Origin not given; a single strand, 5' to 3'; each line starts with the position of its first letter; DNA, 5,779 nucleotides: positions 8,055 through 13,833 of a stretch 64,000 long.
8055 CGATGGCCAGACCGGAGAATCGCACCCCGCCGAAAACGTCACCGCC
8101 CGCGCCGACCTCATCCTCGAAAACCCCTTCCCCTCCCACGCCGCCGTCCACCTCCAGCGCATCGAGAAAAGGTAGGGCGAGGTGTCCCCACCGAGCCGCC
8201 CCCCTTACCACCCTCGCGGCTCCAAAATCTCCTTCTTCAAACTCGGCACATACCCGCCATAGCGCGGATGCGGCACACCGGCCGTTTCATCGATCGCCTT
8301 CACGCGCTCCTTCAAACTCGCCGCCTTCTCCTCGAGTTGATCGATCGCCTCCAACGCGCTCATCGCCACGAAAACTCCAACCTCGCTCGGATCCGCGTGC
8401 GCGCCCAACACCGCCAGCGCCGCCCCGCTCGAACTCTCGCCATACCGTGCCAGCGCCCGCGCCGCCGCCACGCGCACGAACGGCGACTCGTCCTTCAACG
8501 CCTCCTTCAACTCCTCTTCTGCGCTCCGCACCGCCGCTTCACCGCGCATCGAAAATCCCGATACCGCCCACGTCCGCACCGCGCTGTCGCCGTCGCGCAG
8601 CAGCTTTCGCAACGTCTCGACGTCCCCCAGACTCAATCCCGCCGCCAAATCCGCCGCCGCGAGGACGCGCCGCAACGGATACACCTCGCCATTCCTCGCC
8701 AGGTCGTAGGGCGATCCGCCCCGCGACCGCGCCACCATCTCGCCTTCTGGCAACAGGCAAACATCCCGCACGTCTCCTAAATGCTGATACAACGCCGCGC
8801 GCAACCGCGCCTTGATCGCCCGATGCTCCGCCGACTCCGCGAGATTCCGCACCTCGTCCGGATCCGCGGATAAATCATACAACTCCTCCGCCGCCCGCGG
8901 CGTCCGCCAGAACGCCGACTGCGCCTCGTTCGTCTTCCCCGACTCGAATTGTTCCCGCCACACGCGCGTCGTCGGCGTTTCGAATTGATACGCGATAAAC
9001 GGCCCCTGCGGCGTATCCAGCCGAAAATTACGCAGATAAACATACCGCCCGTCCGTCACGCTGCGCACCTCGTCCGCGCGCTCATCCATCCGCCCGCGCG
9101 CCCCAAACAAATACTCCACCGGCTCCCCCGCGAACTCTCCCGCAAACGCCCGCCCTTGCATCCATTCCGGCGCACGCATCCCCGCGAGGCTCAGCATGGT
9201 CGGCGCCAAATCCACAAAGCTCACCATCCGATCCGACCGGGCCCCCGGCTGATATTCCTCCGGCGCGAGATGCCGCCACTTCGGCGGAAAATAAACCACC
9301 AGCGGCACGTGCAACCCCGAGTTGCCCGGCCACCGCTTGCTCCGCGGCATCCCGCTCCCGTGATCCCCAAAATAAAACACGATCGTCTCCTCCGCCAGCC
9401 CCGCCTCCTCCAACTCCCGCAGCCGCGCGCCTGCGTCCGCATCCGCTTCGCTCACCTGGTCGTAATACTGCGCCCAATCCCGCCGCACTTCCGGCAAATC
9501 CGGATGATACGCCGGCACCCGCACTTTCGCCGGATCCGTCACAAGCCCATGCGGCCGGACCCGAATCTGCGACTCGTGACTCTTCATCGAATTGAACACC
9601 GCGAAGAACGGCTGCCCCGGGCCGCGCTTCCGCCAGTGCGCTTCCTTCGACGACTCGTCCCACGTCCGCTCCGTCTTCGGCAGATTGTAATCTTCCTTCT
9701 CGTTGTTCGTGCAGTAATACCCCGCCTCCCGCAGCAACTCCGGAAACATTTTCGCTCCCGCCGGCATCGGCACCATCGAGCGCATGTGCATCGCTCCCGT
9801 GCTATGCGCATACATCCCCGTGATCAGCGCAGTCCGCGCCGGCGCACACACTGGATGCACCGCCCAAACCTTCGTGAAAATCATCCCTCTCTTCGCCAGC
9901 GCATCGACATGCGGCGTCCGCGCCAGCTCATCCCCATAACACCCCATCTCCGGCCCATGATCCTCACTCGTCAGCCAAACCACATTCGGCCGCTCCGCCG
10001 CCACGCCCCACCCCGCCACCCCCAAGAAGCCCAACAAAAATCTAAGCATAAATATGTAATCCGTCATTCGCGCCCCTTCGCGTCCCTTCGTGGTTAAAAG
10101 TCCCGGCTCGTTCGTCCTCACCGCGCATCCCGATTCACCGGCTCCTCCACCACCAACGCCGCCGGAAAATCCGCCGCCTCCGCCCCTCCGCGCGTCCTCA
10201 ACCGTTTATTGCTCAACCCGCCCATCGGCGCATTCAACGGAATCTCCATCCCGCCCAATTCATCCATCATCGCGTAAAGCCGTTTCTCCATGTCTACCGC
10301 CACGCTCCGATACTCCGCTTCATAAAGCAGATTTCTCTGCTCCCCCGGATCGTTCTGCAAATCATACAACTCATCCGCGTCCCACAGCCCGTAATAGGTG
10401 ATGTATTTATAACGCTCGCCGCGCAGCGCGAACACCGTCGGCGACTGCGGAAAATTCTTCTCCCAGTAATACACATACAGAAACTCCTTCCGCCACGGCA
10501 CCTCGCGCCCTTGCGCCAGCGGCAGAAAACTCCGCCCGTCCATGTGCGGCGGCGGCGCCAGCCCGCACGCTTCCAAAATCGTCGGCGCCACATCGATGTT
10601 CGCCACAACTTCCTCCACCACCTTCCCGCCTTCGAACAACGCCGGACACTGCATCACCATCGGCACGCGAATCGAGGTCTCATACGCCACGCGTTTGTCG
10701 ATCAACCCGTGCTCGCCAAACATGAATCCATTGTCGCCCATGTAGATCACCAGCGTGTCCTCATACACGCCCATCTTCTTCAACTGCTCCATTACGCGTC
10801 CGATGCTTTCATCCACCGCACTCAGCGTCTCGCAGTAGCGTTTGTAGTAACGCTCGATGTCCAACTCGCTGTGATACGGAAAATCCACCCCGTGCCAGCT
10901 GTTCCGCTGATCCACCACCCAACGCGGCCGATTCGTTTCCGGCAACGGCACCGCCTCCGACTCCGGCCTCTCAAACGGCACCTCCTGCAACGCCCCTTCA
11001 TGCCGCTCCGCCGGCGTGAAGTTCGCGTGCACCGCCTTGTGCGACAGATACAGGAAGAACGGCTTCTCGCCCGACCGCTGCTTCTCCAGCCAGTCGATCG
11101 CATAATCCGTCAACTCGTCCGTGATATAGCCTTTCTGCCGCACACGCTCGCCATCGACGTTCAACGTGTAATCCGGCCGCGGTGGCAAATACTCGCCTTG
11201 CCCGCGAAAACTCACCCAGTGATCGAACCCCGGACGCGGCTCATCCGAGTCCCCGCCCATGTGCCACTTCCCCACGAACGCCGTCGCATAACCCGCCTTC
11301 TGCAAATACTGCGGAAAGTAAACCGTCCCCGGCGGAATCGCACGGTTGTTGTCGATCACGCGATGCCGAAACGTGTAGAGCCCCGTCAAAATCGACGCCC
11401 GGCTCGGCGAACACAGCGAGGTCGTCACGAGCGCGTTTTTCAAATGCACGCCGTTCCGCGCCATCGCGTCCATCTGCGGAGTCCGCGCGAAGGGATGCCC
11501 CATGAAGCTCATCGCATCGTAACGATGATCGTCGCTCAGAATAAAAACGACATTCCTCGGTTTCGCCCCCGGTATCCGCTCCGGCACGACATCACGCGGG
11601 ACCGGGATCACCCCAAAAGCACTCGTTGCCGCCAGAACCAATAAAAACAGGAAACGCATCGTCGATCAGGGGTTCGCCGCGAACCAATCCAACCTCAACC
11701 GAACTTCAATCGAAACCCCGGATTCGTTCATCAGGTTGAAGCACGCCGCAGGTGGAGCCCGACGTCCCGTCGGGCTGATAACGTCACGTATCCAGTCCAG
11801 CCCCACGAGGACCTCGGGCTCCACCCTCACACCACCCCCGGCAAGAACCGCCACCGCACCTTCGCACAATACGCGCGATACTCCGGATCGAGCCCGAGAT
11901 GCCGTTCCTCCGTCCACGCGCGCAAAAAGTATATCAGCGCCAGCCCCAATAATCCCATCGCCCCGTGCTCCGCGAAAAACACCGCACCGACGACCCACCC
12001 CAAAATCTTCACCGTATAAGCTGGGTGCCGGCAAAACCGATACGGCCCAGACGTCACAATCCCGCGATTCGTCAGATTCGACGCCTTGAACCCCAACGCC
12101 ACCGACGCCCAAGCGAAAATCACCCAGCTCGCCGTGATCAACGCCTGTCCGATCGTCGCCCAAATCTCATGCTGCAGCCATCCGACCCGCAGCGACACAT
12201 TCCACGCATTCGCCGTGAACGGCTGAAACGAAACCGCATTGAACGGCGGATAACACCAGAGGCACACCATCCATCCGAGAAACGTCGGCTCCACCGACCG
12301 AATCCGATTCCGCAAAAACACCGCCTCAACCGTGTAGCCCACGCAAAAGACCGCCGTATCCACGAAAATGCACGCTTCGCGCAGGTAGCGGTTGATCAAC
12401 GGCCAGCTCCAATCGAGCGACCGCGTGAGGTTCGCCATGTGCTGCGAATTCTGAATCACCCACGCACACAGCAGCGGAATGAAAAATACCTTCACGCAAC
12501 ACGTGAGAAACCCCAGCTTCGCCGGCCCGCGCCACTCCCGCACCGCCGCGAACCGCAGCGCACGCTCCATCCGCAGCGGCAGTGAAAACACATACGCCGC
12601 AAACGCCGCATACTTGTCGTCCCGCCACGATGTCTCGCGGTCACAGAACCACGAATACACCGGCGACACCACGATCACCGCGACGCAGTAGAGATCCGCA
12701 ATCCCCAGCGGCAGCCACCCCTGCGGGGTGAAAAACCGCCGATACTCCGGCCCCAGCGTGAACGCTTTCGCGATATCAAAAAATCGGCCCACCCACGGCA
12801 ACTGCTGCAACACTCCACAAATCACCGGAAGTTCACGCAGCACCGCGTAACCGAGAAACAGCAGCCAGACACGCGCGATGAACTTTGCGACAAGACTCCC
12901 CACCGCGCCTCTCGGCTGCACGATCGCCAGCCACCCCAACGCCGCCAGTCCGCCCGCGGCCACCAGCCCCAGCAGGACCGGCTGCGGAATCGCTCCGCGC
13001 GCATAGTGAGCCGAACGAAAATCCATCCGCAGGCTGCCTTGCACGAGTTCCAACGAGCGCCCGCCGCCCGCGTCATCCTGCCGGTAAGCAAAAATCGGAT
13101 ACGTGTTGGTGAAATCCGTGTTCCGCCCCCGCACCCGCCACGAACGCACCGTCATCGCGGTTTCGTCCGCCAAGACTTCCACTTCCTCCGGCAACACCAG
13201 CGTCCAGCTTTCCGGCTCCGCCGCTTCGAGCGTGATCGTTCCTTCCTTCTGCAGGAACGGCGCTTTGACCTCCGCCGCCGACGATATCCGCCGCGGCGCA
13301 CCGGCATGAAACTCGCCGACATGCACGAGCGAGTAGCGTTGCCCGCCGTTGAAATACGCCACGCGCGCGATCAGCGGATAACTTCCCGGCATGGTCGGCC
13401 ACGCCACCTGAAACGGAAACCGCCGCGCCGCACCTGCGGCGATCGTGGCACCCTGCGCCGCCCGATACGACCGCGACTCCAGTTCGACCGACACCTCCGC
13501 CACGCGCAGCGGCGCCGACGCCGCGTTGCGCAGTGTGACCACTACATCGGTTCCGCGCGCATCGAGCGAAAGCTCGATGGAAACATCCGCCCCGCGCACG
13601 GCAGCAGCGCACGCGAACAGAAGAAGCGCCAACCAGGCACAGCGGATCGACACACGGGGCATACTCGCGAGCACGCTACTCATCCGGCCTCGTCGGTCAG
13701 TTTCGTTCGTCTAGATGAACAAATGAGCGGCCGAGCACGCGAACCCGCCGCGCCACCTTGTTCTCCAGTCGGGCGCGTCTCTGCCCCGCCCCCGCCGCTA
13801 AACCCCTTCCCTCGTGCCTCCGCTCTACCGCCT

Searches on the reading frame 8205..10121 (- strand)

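Call 14: search_protein_families(library=pfam, proteins=[window:8205-10121:-], max_evalue=0.001)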
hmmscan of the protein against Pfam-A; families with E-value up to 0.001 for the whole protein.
window:8205-10121:- (638 aa): 6 families
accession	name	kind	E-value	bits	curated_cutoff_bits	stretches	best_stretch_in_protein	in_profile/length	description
PF00884.28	Sulfatase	-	9.5e-38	130.6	25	2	138-315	130-301/301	Sulfatase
PF16347.10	SGSH_C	-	1.2e-13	51.9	29.3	1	262-327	8-65/154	N-sulphoglucosamine sulphohydrolase, C-terminal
PF13646.12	HEAT_2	-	1.5e-09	38.5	27.7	1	502-578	2-76/88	HEAT repeats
PF02985.28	HEAT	-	2.3e-06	27.8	23.5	0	538-562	5-29/31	HEAT repeat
PF02995.22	DUF229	-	4.9e-05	22.7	25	1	218-317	305-407/496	Protein of unknown function (DUF229)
PF01663.27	Phosphodiest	-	0.00018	21.6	23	0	67-160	18-100/342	Type I phosphodiesterase / nucleotide pyrophosphatase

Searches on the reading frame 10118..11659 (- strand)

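Call 14: search_protein_families(library=pfam, proteins=[window:10118-11659:-], max_evalue=0.001)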
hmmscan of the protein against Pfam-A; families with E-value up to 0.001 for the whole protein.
window:10118-11659:- (513 aa): 4 families
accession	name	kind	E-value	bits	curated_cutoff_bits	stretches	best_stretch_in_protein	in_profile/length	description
PF00884.28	Sulfatase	-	2.6e-61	208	25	1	35-366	1-300/301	Sulfatase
PF16347.10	SGSH_C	-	5.2e-41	140.8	29.3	1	315-464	1-151/154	N-sulphoglucosamine sulphohydrolase, C-terminal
PF01663.27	Phosphodiest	-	1.7e-12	48.1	23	1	37-315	1-224/342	Type I phosphodiesterase / nucleotide pyrophosphatase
PF02995.22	DUF229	-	0.00014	21.2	25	0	274-317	305-348/496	Protein of unknown function (DUF229)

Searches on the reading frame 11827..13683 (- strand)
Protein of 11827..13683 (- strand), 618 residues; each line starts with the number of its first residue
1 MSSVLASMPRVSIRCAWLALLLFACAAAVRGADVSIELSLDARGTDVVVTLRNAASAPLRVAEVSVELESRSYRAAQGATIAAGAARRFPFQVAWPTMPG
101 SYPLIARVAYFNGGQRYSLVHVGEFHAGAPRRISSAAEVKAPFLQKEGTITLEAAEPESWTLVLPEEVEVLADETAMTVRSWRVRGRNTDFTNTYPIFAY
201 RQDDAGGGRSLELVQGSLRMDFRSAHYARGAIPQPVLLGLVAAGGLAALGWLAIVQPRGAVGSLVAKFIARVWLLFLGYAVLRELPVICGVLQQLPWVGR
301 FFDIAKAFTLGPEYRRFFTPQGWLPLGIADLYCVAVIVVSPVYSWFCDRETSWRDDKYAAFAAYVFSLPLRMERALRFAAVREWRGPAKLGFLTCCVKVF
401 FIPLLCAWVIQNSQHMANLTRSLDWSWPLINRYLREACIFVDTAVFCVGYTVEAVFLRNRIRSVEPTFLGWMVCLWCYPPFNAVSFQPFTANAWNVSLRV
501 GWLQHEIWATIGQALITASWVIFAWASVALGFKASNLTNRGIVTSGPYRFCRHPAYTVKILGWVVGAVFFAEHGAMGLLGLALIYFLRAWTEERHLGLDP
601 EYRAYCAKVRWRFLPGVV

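Call 14: search_protein_families(library=pfam, proteins=[window:11827-13683:-], max_evalue=0.001)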
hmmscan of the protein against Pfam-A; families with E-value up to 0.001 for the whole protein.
window:11827-13683:- (618 aa): 2 families
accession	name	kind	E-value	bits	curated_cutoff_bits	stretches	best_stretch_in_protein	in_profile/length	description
PF04140.19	ICMT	-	1.3e-06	29.1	24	1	535-596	28-93/95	Isoprenylcysteine carboxyl methyltransferase (ICMT) family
PF04191.18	PEMT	-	1.4e-05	25.9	25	1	511-596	5-98/105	Phospholipid methyltransferase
